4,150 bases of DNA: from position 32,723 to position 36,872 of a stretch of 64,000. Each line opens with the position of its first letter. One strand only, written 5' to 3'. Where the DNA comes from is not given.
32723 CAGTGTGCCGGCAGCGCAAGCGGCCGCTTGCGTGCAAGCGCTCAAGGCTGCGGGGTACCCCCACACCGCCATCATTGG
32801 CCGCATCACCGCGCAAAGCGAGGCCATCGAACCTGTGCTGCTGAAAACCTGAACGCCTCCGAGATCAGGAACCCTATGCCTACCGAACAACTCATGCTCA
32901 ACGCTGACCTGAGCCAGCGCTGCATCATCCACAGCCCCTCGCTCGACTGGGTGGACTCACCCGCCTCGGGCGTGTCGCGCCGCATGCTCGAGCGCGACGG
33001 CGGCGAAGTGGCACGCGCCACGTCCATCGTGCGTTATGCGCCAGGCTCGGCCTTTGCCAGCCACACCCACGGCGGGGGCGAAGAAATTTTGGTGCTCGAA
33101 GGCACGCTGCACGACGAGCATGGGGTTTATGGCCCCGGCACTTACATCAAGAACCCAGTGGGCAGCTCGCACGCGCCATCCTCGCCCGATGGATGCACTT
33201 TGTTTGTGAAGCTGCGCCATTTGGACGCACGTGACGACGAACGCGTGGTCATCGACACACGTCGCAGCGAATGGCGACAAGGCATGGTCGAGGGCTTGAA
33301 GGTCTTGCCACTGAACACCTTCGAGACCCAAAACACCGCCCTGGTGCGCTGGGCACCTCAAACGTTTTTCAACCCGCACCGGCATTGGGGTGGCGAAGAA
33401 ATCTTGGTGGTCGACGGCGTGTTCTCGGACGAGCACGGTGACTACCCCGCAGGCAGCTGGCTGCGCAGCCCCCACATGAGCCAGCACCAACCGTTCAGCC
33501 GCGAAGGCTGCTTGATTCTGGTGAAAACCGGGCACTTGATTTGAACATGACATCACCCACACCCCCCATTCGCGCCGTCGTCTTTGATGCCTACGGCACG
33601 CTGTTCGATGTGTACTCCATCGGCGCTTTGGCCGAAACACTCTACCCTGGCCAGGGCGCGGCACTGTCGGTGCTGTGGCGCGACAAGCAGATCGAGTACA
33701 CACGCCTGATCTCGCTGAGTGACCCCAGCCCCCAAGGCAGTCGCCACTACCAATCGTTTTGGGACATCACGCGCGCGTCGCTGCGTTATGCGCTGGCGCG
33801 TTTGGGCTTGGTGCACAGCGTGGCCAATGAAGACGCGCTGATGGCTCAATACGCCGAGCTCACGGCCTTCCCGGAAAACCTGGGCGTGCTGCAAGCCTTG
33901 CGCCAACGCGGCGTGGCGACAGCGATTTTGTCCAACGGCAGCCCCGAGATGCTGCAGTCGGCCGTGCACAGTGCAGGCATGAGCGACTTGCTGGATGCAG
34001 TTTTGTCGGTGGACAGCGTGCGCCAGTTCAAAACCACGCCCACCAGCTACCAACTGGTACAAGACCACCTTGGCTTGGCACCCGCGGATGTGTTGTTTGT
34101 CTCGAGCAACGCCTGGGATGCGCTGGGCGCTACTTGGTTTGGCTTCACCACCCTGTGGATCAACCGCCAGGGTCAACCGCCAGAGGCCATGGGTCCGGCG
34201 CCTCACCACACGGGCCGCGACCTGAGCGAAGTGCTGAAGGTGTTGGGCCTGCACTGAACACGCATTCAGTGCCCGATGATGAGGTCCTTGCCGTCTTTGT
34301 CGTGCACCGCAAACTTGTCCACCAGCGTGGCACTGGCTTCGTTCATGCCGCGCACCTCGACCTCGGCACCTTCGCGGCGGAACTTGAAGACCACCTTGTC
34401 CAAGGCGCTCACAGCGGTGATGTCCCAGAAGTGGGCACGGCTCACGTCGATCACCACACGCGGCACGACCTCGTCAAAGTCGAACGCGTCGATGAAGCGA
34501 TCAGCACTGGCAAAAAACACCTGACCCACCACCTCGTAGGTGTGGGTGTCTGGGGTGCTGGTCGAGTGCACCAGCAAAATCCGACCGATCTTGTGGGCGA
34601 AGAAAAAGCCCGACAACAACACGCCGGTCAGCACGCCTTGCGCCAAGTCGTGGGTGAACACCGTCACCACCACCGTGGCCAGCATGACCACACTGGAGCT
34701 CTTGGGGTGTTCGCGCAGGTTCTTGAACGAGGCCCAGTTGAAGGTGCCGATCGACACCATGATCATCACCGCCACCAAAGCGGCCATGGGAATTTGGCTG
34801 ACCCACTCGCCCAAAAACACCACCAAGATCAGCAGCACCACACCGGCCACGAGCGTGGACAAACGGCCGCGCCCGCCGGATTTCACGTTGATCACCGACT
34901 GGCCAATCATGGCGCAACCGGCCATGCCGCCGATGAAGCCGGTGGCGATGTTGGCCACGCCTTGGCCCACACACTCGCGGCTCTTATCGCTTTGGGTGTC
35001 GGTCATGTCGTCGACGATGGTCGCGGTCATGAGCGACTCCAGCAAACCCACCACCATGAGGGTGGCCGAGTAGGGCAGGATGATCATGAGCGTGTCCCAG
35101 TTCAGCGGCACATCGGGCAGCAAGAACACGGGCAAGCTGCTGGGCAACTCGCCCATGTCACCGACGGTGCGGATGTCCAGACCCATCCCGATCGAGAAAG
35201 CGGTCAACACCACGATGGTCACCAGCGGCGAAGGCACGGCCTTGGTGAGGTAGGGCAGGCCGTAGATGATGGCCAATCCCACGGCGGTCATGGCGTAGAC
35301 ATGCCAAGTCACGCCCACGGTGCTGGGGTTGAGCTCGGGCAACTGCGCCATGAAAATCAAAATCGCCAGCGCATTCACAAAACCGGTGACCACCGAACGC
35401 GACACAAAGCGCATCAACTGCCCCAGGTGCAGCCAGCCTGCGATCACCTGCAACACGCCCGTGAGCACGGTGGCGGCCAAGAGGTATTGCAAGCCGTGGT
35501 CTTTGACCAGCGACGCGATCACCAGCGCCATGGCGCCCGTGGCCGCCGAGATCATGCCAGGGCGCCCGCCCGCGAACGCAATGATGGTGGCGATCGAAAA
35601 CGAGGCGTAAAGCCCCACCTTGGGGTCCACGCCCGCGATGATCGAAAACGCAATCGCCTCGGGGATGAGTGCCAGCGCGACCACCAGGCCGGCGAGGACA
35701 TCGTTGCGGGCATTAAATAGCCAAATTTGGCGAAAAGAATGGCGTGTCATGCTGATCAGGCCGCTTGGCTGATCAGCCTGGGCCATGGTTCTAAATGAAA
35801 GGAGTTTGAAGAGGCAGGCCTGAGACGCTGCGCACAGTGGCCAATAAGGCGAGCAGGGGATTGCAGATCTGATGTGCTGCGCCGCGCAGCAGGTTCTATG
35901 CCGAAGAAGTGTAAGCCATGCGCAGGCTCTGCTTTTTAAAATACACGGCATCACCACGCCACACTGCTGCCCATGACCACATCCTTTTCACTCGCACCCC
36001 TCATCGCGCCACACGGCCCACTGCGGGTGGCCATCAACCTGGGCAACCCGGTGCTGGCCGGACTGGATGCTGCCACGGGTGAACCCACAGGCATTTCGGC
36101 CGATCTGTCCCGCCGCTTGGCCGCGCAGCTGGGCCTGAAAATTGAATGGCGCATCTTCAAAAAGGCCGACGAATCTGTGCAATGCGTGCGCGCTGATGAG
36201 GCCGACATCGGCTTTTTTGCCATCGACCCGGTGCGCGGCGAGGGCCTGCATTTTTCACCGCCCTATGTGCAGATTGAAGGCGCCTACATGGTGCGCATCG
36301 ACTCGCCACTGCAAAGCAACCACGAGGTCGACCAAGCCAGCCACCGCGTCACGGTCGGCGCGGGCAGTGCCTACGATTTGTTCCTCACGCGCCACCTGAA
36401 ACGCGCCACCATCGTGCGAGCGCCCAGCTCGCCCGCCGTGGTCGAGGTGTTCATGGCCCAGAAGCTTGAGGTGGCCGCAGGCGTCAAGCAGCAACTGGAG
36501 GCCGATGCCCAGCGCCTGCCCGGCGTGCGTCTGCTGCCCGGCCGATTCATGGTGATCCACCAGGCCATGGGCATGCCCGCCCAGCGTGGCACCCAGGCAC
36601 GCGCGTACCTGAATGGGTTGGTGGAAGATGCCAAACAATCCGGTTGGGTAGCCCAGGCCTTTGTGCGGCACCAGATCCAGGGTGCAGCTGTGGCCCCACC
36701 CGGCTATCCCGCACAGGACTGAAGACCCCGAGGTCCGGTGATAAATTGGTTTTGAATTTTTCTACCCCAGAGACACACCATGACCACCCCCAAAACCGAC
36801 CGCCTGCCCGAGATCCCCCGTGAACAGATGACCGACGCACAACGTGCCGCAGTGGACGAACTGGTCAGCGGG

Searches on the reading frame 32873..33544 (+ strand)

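Call 10: search_protein_families(library=ncbifam, proteins=[window:32873-33544:+], max_evalue=0.00001)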
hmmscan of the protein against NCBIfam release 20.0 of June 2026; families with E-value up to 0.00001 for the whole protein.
window:32873-33544:+ (223 aa): 2 families
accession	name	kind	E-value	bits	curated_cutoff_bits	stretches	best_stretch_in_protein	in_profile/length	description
TIGR02451.1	anti_sig_ChrR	subfamily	2.5e-17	63.4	124.5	2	25-107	108-187/216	ChrR family anti-sigma-E factor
NF051881.1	StressantisigmaChrR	equivalog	9.4e-10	38.4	300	0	51-104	124-179/209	cadmium/peroxide/UV radiation responsive anti-sigma factor ChrR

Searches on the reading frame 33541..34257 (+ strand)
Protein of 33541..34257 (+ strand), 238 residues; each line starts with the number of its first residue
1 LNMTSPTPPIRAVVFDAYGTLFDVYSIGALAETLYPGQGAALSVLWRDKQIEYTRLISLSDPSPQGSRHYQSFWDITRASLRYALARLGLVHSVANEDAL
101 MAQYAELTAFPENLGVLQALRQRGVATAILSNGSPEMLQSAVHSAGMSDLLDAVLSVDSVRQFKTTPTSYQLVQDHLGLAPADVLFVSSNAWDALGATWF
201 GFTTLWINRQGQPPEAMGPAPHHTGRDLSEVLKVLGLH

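Call 10: search_protein_families(library=ncbifam, proteins=[window:33541-34257:+], max_evalue=0.00001)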
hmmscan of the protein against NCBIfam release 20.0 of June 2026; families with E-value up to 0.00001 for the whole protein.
window:33541-34257:+ (238 aa): 13 families
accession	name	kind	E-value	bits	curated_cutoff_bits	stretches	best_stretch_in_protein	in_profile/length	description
TIGR01428.1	HAD_type_II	equivalog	1e-64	218.2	125.4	1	10-213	1-196/197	haloacid dehalogenase type II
TIGR01493.1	HAD-SF-IA-v2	subfamily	2.2e-25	89.8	39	1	12-198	1-159/161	HAD-IA family hydrolase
TIGR02253.1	CTE7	subfamily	1.9e-14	53.9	169.75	1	10-232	2-221/221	TIGR02253 family HAD-type hydrolase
TIGR02254.1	YjjG_YfnB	equivalog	4.2e-09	36.2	159.9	1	99-235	83-223/223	YjjG family noncanonical pyrimidine nucleotidase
NF009695.0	PRK13222.1-2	equivalog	3.5e-08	33.2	225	1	108-202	94-188/226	phosphoglycolate phosphatase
NF009697.0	PRK13222.1-4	equivalog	4.7e-08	32.6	327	1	109-197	95-183/232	phosphoglycolate phosphatase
TIGR01449.2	PGP_bact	equivalog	4.9e-08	32.8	180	1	109-206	86-183/213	phosphoglycolate phosphatase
TIGR01454.1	AHBA_synth_RP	hypoth_equivalog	8.7e-08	32.1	246.65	1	106-203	73-170/205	AHBA synthesis associated protein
NF053830.1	RUBPPhHalo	equivalog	1e-07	31.8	330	1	98-233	92-232/234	ribulose-1,5-bisphosphate 5-phosphatase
NF009694.0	PRK13222.1-1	equivalog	2.7e-07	30.2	415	1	109-199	112-202/252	phosphoglycolate phosphatase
NF006976.0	PRK09449.1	equivalog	3.8e-07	29.8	183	1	95-235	81-222/225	pyrimidine 5'-nucleotidase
NF009804.0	PRK13288.1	equivalog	2.4e-06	27.2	218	0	108-204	82-178/215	pyrophosphatase PpaX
NF011564.0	PRK14988.1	equivalog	2.9e-06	27.2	189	1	112-190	97-175/225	GMP/IMP nucleotidase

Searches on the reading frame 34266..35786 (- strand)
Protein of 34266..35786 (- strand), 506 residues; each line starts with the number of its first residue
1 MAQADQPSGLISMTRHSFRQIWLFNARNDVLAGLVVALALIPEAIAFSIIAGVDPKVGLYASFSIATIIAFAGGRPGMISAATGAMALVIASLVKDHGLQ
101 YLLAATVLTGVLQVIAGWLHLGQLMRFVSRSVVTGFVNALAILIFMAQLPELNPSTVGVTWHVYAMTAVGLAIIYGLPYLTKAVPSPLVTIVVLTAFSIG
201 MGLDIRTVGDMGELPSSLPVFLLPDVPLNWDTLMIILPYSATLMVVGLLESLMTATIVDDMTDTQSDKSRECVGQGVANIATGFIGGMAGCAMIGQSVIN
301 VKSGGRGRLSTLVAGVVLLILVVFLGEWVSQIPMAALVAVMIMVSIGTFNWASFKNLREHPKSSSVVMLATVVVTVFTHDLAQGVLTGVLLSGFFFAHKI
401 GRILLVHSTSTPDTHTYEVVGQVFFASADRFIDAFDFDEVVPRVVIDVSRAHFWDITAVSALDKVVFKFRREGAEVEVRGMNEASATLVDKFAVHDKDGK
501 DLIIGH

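Call 10: search_protein_families(library=ncbifam, proteins=[window:34266-35786:-], max_evalue=0.00001)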
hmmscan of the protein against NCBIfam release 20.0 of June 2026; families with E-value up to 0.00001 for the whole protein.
window:34266-35786:- (506 aa): 3 families
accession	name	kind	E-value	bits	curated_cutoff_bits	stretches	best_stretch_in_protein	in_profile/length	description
TIGR00815.1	sulP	subfamily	4.2e-86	289.6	380.45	1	26-503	14-558/565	sulfate permease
NF008660.1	PRK11660.1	equivalog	1.5e-61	208.4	614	2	165-499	187-550/572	C4-dicarboxylic acid transporter DauA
NF050096.1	BicarbTportBicA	equivalog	2.7e-48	164.9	880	1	19-395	5-403/547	bicarbonate transporter BicA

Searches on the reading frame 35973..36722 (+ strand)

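Call 10: search_protein_families(library=ncbifam, proteins=[window:35973-36722:+], max_evalue=0.00001)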
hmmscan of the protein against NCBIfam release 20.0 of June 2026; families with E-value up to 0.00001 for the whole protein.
window:35973-36722:+ (249 aa): 1 family
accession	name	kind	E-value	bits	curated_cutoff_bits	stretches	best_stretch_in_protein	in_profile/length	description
TIGR01096.1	3A0103s03R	subfamily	3.8e-07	29.9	256.35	1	17-169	26-178/250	lysine/arginine/ornithine ABC transporter substrate-binding protein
